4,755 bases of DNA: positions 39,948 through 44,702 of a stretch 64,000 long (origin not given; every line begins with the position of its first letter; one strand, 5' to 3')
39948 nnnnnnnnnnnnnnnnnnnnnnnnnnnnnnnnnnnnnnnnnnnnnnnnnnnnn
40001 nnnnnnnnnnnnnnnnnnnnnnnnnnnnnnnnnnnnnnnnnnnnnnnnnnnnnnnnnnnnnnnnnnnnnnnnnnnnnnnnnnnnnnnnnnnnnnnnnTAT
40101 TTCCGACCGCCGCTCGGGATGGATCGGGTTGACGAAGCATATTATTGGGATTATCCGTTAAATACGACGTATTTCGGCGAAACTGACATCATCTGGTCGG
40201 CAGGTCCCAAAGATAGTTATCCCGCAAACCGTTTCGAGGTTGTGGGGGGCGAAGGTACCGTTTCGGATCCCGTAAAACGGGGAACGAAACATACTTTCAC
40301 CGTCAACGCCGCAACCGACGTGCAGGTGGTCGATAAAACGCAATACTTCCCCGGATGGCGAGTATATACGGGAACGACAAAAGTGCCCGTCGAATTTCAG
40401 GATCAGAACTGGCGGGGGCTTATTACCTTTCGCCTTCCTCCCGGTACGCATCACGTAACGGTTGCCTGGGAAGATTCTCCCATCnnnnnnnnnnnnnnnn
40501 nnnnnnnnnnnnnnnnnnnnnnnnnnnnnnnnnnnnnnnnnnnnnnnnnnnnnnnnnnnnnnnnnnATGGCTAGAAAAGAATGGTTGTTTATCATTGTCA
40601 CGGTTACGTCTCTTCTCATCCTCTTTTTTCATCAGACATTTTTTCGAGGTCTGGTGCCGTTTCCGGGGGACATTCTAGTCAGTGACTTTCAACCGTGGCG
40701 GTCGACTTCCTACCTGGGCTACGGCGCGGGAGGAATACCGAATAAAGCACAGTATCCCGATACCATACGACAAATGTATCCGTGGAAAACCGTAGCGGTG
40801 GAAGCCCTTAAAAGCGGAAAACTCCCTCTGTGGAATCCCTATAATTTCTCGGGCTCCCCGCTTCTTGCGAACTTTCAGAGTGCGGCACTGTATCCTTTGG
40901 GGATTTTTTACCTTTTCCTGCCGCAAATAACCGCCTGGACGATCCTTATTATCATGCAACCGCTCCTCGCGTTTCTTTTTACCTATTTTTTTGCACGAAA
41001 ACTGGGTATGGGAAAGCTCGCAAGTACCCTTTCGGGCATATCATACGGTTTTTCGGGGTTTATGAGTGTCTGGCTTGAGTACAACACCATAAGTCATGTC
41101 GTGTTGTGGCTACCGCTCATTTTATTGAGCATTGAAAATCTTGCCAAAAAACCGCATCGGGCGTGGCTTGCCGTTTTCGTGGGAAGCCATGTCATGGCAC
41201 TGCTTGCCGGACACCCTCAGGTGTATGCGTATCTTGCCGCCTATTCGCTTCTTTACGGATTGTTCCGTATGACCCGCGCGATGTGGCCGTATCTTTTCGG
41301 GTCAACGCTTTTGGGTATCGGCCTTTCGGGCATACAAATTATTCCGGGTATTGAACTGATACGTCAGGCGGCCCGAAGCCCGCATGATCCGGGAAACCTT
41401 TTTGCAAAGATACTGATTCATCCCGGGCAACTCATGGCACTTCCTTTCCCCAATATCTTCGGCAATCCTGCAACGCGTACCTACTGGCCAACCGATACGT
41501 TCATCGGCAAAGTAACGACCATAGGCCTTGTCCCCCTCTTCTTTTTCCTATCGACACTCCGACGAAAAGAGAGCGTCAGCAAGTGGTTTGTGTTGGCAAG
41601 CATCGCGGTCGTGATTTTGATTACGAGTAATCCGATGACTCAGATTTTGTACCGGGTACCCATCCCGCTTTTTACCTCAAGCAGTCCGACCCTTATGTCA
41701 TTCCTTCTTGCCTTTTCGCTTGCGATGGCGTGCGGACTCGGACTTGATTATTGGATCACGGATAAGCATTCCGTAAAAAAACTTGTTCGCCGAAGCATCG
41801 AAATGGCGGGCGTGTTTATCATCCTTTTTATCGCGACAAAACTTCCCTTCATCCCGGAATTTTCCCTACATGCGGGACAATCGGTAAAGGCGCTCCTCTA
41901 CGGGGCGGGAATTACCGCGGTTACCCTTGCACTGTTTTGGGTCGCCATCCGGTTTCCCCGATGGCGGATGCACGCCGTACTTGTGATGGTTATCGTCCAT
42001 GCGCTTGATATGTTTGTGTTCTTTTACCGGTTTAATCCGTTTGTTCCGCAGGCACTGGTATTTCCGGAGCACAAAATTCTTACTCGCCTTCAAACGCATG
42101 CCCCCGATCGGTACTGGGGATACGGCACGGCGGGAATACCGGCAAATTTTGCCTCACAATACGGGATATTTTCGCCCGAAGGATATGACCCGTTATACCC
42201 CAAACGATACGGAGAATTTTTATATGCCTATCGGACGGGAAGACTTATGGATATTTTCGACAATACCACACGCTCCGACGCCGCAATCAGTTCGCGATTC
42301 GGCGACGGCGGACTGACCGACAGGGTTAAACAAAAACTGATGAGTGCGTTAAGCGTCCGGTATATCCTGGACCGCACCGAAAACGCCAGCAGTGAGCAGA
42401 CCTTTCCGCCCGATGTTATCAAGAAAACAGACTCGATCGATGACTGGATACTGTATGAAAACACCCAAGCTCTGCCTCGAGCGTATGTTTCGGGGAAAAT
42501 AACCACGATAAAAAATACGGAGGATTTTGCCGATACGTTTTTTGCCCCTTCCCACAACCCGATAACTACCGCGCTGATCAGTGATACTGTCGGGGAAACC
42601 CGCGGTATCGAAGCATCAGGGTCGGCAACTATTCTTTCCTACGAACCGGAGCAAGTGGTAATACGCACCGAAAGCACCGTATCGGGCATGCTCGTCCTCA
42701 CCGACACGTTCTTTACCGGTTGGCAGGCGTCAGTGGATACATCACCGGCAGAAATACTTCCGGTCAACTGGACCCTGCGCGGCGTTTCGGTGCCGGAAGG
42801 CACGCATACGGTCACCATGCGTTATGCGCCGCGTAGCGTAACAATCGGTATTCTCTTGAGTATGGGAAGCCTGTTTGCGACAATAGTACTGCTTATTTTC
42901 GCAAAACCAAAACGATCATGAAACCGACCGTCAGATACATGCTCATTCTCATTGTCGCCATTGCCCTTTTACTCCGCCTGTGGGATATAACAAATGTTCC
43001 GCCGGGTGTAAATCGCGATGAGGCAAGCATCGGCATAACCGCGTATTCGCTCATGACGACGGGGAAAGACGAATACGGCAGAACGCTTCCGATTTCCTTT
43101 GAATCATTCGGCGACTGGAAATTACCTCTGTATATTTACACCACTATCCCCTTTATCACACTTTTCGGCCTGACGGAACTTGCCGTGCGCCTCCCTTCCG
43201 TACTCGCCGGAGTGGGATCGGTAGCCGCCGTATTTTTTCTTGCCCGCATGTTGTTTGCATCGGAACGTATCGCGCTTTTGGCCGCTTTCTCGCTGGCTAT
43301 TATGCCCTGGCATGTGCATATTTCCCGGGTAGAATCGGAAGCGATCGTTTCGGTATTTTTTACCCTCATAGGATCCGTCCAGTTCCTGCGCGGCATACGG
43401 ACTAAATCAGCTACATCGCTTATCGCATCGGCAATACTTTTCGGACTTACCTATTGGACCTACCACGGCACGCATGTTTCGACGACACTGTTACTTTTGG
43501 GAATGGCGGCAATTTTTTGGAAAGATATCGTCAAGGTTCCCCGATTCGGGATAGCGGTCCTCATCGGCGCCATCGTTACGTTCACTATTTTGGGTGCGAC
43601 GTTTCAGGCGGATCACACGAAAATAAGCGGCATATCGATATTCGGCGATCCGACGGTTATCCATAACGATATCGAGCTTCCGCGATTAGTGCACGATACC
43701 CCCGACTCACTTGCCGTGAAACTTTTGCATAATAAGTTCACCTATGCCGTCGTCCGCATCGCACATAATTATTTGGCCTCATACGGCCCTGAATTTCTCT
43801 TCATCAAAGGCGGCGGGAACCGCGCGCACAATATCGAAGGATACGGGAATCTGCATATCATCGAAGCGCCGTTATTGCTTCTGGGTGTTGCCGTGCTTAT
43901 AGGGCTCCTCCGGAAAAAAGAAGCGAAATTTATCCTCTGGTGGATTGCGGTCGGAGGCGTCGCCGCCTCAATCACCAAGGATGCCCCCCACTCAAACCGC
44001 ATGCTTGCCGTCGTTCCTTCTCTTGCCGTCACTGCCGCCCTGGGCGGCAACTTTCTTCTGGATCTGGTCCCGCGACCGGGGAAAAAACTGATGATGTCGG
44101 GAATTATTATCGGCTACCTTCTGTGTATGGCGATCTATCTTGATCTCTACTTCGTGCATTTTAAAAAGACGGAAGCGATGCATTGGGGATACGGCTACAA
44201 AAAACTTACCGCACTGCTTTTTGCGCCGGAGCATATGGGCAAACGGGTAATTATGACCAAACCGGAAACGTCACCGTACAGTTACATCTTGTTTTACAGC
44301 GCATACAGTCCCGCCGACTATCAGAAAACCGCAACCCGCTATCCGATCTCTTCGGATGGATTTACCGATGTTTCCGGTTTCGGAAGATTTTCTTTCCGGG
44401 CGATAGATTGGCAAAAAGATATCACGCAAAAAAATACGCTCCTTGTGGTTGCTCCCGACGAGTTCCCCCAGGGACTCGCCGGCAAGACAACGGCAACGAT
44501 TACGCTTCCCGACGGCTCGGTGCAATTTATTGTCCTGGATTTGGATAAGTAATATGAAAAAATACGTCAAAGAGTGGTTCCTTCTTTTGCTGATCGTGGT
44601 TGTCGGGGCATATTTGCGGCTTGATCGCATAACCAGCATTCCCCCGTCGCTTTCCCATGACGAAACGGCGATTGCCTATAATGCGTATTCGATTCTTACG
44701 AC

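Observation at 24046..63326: Five-member paralog family with conserved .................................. motifs sharing a C-terminal module with YfhO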

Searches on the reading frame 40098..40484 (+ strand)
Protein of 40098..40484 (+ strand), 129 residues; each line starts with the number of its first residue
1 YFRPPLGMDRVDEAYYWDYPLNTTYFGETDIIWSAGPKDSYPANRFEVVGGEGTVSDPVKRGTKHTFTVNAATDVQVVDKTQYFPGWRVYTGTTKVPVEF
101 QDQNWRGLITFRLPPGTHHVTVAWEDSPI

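Call 78: predict_structure(alignment_id=A4)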
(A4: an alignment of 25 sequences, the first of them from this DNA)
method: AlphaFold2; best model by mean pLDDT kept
length: 129 residues; sequences in the alignment: 25
mean_pLDDT: 79.8   pTM: 0.69
mean pLDDT of the five models: 79.8, 78.3, 76.6, 76.4, 75.4
residues with pLDDT >= 90: 65; 70-90: 24; 50-70: 21; < 50: 19
segments of 3 or more residues with pLDDT < 50: 10-13, 16-28
pLDDT, mean of each block of 10 residues (from residue 1): 50 48 46 67 87 95 94 96 92 93 87 97 85
secondary structure, 60 per line:
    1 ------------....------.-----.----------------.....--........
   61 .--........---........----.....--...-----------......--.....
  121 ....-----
elements in order: H13-16 E46-50 E53-61 E64-71 E75-82 E87-91 E94-96 E108-113 E116-124

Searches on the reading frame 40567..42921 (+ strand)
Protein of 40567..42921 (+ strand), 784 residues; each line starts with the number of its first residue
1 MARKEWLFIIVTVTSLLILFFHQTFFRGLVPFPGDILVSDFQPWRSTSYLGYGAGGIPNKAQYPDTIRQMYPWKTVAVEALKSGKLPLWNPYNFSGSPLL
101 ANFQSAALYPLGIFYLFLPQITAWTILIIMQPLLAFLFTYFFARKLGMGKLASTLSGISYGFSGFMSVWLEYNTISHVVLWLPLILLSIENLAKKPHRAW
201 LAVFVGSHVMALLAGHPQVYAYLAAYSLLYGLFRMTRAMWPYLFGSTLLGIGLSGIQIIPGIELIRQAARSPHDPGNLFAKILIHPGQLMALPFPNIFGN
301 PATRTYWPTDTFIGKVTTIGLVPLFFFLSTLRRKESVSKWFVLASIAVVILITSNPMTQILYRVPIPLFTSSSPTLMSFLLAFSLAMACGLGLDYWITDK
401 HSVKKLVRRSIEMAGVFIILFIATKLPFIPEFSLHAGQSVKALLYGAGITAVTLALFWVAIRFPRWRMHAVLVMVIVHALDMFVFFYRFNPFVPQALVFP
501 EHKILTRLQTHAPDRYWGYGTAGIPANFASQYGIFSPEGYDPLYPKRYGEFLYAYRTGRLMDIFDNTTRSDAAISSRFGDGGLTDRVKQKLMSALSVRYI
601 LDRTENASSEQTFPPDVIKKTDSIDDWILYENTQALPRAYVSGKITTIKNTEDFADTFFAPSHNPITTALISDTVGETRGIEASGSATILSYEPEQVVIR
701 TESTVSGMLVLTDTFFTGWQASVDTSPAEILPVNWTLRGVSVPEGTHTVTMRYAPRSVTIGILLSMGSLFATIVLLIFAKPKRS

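Call 4: search_protein_families(library=pfam, proteins=[window:40567-42921:+], max_evalue=1)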
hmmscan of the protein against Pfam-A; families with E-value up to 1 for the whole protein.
window:40567-42921:+ (784 aa): 2 families
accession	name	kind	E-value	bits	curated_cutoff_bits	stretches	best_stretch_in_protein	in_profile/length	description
PF09586.16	YfhO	-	1.6e-18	66.9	28.5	3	121-484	89-440/835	Bacterial membrane protein YfhO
PF22868.1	YmiA-like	-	0.31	11.3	27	0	198-209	21-32/46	Protein YmiA-like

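Call 7: search_protein_families(library=ncbifam, proteins=[window:40567-42921:+], max_evalue=0.1)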
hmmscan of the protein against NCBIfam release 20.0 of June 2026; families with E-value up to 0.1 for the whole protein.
window:40567-42921:+ (784 aa): 2 families
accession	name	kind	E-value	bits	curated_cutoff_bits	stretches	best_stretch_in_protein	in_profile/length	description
NF047590.1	GlcsyltransPgfM2Strep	equivalog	0.00039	18.7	1500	1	715-776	816-877/884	glycosyltransferase PgfM2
NF000536.0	YmiA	equivalog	0.02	14.5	30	0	198-209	17-28/42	YmiA family putative membrane protein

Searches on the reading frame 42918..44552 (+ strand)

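Call 6: search_protein_families(library=pfam, proteins=[window:42918-44552:+], max_evalue=0.01)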
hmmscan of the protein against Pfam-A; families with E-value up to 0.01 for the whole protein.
window:42918-44552:+ (544 aa): 2 families
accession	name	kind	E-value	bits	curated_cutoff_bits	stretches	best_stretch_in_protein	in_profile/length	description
PF13231.12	PMT_2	-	4.9e-08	33.8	26.1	1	70-222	4-155/160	Dolichyl-phosphate-mannose-protein mannosyltransferase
PF02366.24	PMT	-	4.7e-07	30.1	22.7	1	12-181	3-181/245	Dolichyl-phosphate-mannose-protein mannosyltransferase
